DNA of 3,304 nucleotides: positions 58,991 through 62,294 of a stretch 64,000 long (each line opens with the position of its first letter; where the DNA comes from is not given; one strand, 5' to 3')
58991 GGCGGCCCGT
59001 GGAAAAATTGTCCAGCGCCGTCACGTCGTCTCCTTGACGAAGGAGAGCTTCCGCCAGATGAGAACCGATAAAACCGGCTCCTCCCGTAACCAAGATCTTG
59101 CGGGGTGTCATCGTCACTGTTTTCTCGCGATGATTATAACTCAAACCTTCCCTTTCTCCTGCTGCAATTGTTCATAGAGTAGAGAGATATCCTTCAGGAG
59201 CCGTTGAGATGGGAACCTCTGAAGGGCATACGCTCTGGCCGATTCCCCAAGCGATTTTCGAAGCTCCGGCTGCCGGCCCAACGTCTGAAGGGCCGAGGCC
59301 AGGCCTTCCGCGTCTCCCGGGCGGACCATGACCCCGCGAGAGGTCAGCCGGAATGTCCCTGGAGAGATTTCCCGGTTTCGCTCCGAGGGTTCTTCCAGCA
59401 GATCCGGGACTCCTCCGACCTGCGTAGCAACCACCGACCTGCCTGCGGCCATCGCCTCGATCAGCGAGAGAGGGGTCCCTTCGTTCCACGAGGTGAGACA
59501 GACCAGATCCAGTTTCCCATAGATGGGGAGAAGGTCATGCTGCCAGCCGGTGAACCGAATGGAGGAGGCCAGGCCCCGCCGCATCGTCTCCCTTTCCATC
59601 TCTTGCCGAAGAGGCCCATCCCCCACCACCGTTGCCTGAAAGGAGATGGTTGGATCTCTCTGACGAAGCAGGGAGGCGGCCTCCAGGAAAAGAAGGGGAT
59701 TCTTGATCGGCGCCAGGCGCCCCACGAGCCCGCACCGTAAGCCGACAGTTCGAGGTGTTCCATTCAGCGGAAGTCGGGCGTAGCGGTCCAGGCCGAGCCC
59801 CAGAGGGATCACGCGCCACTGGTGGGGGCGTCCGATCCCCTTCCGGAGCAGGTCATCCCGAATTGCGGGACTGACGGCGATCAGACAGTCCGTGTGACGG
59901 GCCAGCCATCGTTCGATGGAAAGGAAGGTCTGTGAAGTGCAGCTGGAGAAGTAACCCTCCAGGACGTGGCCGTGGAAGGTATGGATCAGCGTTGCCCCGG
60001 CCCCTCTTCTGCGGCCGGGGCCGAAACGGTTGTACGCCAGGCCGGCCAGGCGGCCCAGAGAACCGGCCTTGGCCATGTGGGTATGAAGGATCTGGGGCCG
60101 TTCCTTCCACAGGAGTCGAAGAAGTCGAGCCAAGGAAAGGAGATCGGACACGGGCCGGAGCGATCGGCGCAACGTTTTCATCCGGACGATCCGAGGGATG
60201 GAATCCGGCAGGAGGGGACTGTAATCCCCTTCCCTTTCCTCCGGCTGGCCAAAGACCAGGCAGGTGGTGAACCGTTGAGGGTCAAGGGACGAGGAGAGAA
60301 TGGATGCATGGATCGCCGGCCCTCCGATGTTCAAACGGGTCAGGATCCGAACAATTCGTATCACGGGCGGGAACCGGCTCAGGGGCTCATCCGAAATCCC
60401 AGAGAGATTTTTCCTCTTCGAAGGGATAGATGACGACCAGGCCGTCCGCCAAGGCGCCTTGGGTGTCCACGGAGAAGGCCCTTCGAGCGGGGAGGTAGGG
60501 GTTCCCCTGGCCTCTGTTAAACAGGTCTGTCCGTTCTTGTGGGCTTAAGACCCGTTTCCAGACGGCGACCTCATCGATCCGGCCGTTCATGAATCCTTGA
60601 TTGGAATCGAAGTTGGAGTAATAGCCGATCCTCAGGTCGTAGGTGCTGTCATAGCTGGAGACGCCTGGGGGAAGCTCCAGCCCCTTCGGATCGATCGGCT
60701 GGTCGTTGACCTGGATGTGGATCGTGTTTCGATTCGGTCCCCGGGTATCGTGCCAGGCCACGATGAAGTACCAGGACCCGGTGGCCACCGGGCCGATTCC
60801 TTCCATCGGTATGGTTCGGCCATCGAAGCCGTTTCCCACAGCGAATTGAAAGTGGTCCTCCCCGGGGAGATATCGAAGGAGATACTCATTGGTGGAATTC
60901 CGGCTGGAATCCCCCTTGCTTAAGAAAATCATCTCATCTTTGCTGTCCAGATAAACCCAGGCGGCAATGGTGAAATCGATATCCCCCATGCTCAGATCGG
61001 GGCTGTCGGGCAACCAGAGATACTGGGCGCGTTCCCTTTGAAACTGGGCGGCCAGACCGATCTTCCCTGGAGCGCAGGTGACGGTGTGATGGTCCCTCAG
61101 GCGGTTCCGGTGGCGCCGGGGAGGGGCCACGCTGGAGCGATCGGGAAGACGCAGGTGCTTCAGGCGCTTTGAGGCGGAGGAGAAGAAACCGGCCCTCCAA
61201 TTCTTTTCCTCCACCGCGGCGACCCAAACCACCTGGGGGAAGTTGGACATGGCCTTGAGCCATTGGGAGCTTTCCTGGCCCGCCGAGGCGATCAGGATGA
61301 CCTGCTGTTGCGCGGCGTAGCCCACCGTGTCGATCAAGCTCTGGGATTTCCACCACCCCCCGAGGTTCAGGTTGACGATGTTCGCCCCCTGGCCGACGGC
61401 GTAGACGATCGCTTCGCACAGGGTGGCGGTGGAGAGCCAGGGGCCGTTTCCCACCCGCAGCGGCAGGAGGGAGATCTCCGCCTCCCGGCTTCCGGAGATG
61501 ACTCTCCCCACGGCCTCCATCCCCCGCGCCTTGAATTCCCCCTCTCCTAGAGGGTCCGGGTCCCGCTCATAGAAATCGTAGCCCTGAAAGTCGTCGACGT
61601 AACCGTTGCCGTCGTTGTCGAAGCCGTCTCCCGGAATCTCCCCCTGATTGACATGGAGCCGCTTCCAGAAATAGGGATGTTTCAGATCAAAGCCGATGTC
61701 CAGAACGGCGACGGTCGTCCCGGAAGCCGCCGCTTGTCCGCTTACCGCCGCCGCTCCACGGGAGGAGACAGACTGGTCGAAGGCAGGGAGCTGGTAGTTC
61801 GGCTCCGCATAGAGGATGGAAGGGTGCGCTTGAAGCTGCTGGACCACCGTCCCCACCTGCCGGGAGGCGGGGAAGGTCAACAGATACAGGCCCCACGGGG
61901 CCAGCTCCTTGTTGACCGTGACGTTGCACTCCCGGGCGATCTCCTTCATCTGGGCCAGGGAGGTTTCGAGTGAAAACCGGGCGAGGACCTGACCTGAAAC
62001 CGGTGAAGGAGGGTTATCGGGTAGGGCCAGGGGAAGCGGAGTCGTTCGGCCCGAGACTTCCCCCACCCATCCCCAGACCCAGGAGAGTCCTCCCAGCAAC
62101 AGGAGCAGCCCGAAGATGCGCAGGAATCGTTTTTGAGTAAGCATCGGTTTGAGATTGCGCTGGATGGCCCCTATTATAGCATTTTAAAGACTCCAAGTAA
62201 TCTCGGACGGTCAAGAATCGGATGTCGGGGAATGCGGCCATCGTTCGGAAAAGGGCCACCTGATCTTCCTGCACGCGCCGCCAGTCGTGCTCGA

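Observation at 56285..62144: Paralogous subtilase-LamG proteins flank a UXS/GT4 pair; one is probably active and membrane-anchored, the other has lost the catalytic His/Asn/Ser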

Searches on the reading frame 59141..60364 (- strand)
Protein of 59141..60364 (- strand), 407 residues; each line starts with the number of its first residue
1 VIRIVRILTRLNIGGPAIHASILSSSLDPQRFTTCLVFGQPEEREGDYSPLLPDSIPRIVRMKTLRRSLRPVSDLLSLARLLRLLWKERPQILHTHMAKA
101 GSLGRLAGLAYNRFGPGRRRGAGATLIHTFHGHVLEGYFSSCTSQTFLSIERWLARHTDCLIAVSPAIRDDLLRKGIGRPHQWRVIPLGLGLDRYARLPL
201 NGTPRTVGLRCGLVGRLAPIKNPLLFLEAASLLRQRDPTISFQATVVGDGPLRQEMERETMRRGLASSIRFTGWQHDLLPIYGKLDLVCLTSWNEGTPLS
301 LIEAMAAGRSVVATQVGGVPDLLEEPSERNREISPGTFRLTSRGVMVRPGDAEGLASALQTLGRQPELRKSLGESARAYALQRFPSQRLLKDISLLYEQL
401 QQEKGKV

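Call 3: search_protein_families(library=pfam, proteins=[window:59141-60364:-], max_evalue=0.01)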
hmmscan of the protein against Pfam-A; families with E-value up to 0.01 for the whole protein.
window:59141-60364:- (407 aa): 6 families
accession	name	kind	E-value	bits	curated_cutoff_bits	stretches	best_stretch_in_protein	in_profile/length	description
PF13692.12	Glyco_trans_1_4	-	2e-28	99.9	27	1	211-362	4-139/142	Glycosyl transferases group 1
PF00534.26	Glycos_transf_1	-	4.2e-24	85.5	26.4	1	214-377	21-170/172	Glycosyl transferases group 1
PF13579.12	Glyco_trans_4_4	-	7.5e-23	82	29.7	1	14-189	1-158/158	Glycosyl transferase 4-like domain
PF13439.12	Glyco_transf_4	-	5.1e-19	69.4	28.5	1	13-194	1-170/170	Glycosyltransferase Family 4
PF20706.3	GT4-conflict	-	5.5e-10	39.2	26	1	148-370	137-362/385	Family 4 Glycosyltransferase in conflict systems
PF13477.12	Glyco_trans_4_2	-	0.0026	18.4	23.4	1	66-109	51-95/139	Glycosyl transferase 4-like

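Call 82: search_protein_families(library=ncbifam, proteins=[window:59141-60364:-], max_evalue=0.00001)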
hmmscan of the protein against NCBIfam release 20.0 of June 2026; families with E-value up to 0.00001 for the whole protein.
window:59141-60364:- (407 aa): 15 families
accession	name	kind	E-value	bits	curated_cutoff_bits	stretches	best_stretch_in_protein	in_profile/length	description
TIGR03088.1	stp2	hypoth_equivalog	2.5e-34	118.9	409.05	1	70-400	62-373/374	TIGR03088 family PEP-CTERM/XrtA system glycosyltransferase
NF041876.1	EPS_EpsE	equivalog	9.2e-21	74.5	400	1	179-388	184-384/389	exopolysaccharide biosynthesis GT4 family glycosyltransferase EpsE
TIGR03999.1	thiol_BshA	equivalog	7.2e-17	61.4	273.7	1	240-400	228-373/375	N-acetyl-alpha-D-glucosaminyl L-malate synthase BshA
NF038011.1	PelF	equivalog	6.9e-16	58.4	100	1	137-368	237-460/489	GT4 family glycosyltransferase PelF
TIGR03449.1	mycothiol_MshA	equivalog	9.1e-16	57.7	462.5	1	151-399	158-402/406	D-inositol-3-phosphate glycosyltransferase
NF050056.1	ProtGlycPglH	equivalog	5.7e-14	52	600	1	213-378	184-332/354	GalNAc-alpha-(1->4)-GalNAc-alpha-(1->3)-diNAcBac-PP-undecaprenol alpha-1,4-N-acetyl-D-galactosaminyltransferase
TIGR04063.1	stp3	hypoth_equivalog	2.1e-12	46.6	442.05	1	150-384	150-379/397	TIGR04063 family PEP-CTERM/XrtA system glycosyltransferase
NF011726.0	PRK15179.1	equivalog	3.6e-11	42.1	733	1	211-325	520-632/694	Vi polysaccharide biosynthesis protein TviE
NF047684.1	TeichurnBiosyTuaC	equivalog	1.4e-09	37.3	550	1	241-325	247-330/391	teichuronic acid biosynthesis protein TuaC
NF038229.1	Glyco4_Geo_Pelo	equivalog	1.9e-09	37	400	1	159-400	111-336/338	GPMC system family 4 glycosyltransferase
NF012034.0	PRK15490.1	equivalog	6.2e-09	34.8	813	1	212-321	402-509/578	Vi polysaccharide biosynthesis glycosyltransferase TviE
NF007640.0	PRK10307.1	subfamily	3.1e-08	32.9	276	1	227-394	248-401/411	WcaI family glycosyltransferase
TIGR04047.1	MSMEG_0565_glyc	hypoth_equivalog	1.7e-07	30.6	259.85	1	155-323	136-315/373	MSMEG_0565 family glycosyltransferase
TIGR02149.1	glgA_Coryne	subfamily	4.6e-06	26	302.4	0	151-398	138-388/391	glycogen synthase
TIGR04005.1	wcaL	equivalog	5.1e-06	25.6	537.6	1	154-325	171-345/406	colanic acid biosynthesis glycosyltransferase WcaL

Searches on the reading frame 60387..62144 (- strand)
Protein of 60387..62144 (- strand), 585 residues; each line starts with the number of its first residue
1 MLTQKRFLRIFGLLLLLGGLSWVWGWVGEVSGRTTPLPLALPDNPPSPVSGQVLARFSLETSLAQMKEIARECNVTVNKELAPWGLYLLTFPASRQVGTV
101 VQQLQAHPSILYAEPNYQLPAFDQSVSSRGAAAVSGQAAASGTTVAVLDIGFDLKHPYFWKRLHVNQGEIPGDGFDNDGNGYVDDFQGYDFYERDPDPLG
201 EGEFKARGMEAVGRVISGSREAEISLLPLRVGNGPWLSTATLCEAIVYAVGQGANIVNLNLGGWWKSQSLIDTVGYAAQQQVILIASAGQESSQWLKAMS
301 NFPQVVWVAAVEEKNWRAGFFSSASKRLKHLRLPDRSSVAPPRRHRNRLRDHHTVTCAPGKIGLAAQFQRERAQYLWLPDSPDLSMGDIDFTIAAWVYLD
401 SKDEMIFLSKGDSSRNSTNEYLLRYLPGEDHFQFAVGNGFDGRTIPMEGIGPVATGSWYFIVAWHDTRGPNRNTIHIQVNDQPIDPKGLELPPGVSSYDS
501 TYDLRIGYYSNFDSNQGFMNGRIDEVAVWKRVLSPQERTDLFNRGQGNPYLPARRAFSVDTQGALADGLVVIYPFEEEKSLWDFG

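Call 3: search_protein_families(library=pfam, proteins=[window:60387-62144:-], max_evalue=0.01)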
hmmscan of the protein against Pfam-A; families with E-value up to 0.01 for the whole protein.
window:60387-62144:- (585 aa): 3 families
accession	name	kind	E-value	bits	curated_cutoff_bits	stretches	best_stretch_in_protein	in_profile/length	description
PF13385.13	Laminin_G_3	-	3.3e-18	66.7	27.6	1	374-537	5-149/151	Concanavalin A-like lectin/glucanases superfamily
PF00082.27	Peptidase_S8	-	6.9e-11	42.4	21.8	1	141-329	2-198/288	Subtilase family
PF22148.1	Fervidolysin_NPro-like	-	1.3e-09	38.7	21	1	46-116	13-81/81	Fervidolysin N-terminal prodomain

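Call 6: search_solved_structures(query=window:60387-62144:-, max_evalue=0.01, show_alignments=3)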
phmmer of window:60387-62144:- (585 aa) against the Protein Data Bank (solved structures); distinct sequences matched with E-value up to 0.01: 72 (the best 60 are shown).
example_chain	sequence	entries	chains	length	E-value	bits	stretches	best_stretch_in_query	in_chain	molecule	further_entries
3vv3_A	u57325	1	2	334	2.3e-14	55.8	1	139-292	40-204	Deseasin MCP-01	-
9rk9_B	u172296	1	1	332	7.7e-09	37.5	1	186-321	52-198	Subtilisin-like serine protease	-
1dbi_A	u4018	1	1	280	1.9e-08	36.2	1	186-321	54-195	AK.1 SERINE PROTEASE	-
4lvn_A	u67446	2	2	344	3.2e-06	28.9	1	141-202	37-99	Subtilisin-like serine protease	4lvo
8coy_A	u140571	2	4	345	4.9e-06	28.3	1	140-202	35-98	subtilisin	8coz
1r6v_A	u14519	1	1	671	5.3e-06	28.1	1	141-325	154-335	subtilisin-like serine protease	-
8cp0_A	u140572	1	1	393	6e-06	28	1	140-202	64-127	subtilisin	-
8pol_A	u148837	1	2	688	6.2e-06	27.9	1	141-202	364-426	Subtilisin-like protease 1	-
1sua_A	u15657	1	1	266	1e-05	27.2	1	205-328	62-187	SUBTILISIN BPN'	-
8qke_A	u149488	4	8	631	1.2e-05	27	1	140-202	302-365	subtilisin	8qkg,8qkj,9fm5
4tr2_A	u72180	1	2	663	1.3e-05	26.9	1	140-202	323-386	Subtilisin-like 1 serine protease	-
1spb_S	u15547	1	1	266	1.4e-05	26.8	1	191-328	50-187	SUBTILISIN BPN'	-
7y6m_C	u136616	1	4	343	1.8e-05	26.4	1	139-336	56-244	Intracellular serine protease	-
1gnv_A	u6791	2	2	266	2.1e-05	26.2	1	205-325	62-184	SUBTILISIN BPN'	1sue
1dui_A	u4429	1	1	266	2.1e-05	26.2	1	205-325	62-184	PROTEIN (SUBTILISIN BPN')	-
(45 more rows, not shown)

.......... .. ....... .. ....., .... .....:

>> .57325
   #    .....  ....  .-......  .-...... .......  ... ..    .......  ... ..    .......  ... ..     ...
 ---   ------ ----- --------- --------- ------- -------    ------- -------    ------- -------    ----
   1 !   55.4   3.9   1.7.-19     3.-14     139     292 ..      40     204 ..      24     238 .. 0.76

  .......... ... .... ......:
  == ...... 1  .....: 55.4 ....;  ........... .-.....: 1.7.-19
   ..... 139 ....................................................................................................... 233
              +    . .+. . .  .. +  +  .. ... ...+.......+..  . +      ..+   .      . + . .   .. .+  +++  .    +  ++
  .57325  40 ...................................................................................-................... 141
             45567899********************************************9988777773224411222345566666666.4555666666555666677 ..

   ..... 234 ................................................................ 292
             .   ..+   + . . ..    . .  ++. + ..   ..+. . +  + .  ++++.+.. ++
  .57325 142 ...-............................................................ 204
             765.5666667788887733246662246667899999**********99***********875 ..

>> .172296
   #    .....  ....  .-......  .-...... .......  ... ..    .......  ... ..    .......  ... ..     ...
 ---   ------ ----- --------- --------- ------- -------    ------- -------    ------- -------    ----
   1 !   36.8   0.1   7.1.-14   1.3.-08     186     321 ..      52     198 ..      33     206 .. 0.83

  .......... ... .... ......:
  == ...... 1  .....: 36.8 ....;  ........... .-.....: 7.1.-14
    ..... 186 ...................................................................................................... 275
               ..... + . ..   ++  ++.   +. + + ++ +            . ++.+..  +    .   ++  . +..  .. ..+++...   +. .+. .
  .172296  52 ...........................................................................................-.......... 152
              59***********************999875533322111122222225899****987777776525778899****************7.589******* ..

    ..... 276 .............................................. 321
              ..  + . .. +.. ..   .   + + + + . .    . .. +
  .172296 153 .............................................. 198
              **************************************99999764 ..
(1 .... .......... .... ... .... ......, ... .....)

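Call 69: search_protein_families(library=ncbifam, proteins=[window:60390-62144:-], max_evalue=10)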
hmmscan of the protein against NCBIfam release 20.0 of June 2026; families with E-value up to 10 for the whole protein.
window:60390-62144:- (585 aa): 5 families
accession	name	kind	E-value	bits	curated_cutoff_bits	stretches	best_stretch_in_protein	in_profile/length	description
TIGR03921.1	T7SS_mycosin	equivalog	1.5e-10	40.7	278.75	1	238-320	100-191/353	type VII secretion-associated serine protease mycosin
NF052521.1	TafC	equivalog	3.8e-05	23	410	1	358-546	187-364/373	TafC family fimbrial protein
NF049966.1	QH_SP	equivalog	0.00013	21.4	165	1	225-291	58-125/219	subtilisin-like serine protease QhpE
TIGR03895.1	protease_PatA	subfamily_domain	0.00053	18.9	421.05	1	228-314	30-122/606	PatA/PatG family cyanobactin maturation protease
NF033662.1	acid_disulf_rpt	repeat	0.094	12.5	41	1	173-184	9-20/32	acidic double-disulfide repeat-containing protein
